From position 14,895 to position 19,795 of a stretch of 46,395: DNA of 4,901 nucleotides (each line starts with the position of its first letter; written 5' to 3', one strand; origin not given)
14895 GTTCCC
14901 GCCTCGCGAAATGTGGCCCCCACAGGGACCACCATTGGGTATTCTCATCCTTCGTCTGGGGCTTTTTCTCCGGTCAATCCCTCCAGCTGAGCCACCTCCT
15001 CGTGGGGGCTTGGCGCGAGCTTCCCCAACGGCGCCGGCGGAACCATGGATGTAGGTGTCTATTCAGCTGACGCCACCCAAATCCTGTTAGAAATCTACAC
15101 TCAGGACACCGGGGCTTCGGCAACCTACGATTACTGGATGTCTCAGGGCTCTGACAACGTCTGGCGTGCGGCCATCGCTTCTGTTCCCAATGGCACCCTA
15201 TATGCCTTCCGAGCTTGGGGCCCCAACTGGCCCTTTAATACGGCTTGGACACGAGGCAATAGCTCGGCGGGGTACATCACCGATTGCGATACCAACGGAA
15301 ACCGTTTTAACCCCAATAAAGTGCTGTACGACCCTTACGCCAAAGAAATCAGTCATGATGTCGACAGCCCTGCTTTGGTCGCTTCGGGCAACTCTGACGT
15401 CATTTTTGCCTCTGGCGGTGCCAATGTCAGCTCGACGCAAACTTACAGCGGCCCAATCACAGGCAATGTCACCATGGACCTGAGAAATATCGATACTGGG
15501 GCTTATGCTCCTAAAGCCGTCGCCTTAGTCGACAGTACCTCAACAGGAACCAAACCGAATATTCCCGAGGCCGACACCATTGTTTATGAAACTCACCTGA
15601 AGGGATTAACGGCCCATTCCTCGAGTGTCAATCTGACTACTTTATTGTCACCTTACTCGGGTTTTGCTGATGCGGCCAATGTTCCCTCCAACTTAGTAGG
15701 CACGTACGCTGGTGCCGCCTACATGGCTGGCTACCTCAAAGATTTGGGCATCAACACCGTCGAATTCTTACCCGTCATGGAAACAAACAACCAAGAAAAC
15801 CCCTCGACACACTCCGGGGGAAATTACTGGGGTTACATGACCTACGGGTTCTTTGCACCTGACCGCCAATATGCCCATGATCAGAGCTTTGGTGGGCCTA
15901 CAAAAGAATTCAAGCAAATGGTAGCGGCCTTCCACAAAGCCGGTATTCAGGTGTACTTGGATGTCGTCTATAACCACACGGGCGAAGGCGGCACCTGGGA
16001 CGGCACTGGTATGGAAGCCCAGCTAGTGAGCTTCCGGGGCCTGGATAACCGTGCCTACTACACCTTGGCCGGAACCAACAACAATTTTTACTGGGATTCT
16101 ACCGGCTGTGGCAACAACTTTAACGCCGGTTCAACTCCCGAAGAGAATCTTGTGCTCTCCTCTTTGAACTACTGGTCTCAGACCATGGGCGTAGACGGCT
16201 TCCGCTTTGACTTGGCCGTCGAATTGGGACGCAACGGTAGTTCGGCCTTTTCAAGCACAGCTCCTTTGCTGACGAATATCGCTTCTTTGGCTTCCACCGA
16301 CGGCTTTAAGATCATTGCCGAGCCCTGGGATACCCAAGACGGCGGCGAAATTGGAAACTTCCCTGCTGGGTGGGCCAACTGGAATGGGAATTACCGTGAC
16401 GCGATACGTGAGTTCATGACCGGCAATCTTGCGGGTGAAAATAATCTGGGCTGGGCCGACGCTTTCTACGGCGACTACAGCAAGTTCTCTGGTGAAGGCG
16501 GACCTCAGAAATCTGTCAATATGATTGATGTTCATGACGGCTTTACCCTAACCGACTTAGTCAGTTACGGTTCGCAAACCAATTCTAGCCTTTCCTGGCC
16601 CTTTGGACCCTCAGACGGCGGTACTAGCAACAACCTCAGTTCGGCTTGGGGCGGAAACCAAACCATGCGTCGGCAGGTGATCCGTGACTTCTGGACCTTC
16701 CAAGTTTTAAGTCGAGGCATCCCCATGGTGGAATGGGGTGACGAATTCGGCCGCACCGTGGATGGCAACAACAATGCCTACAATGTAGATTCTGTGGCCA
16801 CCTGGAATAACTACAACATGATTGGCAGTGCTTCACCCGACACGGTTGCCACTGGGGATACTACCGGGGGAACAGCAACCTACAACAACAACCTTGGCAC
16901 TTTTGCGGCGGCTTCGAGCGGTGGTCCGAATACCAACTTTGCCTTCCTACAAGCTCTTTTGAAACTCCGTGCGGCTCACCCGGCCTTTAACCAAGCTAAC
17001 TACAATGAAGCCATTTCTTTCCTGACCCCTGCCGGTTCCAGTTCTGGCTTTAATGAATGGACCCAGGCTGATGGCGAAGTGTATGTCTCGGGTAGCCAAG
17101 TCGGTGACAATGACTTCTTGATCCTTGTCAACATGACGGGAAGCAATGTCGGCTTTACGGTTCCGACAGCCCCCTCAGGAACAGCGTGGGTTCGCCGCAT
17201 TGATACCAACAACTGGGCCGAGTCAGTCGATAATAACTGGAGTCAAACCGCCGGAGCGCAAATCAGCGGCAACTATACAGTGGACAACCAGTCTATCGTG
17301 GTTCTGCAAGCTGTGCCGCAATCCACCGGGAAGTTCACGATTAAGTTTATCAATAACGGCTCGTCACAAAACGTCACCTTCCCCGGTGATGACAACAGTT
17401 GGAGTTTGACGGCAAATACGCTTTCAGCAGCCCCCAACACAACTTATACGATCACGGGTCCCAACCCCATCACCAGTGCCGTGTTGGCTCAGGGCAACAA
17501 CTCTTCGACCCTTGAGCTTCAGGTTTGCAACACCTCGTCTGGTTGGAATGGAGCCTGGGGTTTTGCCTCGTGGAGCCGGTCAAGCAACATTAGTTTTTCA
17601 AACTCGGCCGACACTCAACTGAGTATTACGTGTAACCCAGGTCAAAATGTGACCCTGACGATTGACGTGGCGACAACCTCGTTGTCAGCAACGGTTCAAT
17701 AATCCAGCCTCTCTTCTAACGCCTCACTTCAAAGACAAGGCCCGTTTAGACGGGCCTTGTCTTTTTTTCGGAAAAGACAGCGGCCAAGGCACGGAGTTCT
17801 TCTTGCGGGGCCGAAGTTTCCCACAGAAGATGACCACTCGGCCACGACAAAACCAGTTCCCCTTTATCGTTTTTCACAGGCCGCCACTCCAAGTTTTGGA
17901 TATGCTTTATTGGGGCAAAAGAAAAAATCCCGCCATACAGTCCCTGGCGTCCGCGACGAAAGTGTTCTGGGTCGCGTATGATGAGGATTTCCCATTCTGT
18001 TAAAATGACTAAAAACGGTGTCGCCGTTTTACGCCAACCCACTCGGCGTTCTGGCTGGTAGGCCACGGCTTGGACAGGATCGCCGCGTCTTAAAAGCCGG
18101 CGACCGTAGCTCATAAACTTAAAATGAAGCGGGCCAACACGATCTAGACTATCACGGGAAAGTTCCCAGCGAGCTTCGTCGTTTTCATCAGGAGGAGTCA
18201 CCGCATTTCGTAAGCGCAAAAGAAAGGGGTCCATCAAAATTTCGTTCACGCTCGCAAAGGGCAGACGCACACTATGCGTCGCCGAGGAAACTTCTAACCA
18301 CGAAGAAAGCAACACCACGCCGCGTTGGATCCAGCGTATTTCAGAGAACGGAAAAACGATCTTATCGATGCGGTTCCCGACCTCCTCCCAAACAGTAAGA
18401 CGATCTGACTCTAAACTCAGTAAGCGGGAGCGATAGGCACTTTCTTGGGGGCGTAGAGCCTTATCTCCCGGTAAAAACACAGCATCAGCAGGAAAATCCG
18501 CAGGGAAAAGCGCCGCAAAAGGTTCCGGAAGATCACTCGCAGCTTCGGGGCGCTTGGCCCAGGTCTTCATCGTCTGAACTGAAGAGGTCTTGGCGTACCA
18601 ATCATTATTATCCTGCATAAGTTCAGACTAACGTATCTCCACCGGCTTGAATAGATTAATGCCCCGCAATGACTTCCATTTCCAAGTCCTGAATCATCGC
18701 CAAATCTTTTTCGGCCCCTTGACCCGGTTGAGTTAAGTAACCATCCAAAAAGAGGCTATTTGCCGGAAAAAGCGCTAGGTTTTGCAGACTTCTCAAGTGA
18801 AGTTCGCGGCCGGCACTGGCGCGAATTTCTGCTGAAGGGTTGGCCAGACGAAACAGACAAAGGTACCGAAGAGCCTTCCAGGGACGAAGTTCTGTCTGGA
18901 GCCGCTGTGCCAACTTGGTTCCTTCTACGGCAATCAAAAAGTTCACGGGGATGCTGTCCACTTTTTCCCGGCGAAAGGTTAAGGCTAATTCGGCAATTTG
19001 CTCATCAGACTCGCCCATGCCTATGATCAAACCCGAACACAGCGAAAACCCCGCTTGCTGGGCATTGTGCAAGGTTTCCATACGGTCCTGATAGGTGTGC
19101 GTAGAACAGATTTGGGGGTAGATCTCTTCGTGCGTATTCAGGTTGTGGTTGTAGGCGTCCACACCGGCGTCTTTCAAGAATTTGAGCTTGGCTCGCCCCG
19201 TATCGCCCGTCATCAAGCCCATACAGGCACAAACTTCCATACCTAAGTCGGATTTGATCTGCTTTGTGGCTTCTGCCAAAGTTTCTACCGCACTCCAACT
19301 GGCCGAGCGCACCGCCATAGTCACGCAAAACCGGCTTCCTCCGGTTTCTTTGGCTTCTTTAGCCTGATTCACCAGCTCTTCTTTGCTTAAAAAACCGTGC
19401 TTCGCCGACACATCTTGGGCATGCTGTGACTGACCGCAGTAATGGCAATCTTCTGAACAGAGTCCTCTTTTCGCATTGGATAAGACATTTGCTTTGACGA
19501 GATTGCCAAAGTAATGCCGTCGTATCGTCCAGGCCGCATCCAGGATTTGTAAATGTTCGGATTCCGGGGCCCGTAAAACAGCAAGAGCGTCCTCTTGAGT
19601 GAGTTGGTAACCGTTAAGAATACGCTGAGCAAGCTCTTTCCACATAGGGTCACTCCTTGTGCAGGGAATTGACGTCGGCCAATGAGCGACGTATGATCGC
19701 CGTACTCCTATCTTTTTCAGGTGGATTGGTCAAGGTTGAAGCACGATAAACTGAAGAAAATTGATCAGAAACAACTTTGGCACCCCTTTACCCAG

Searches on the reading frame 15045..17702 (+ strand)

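Call 7: search_protein_families(library=pfam, proteins=[window:15045-17702:+], max_evalue=0.00001)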
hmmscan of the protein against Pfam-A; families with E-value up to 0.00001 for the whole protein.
window:15045-17702:+ (885 aa): 2 families
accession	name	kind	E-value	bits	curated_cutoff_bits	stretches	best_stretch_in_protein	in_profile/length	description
PF00128.31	Alpha-amylase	-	2.3e-12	47.3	22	1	218-321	15-101/446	Alpha amylase, catalytic domain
PF21331.3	Isoamylase_C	-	1.2e-06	29.4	27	1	681-754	29-106/107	Isoamylase, C-terminal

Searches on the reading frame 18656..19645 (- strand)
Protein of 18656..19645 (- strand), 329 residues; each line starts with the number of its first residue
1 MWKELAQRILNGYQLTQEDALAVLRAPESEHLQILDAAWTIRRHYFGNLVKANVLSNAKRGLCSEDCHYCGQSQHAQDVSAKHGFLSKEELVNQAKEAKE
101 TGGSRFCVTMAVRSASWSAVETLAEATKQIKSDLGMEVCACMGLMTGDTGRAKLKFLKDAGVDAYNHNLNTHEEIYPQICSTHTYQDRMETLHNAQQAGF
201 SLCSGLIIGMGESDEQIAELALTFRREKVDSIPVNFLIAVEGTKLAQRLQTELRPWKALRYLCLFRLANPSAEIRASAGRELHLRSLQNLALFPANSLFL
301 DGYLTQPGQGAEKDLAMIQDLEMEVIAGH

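Call 7: search_protein_families(library=pfam, proteins=[window:18656-19645:-], max_evalue=0.00001)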
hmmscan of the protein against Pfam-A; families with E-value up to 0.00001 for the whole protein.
window:18656-19645:- (329 aa): 2 families
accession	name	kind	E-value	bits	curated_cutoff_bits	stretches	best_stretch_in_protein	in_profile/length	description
PF04055.27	Radical_SAM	-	3.4e-23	83.1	29.5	1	63-221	7-163/166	Radical SAM superfamily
PF06968.18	BATS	-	2e-20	73.2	22.2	1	233-324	1-88/88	Biotin and Thiamin Synthesis associated domain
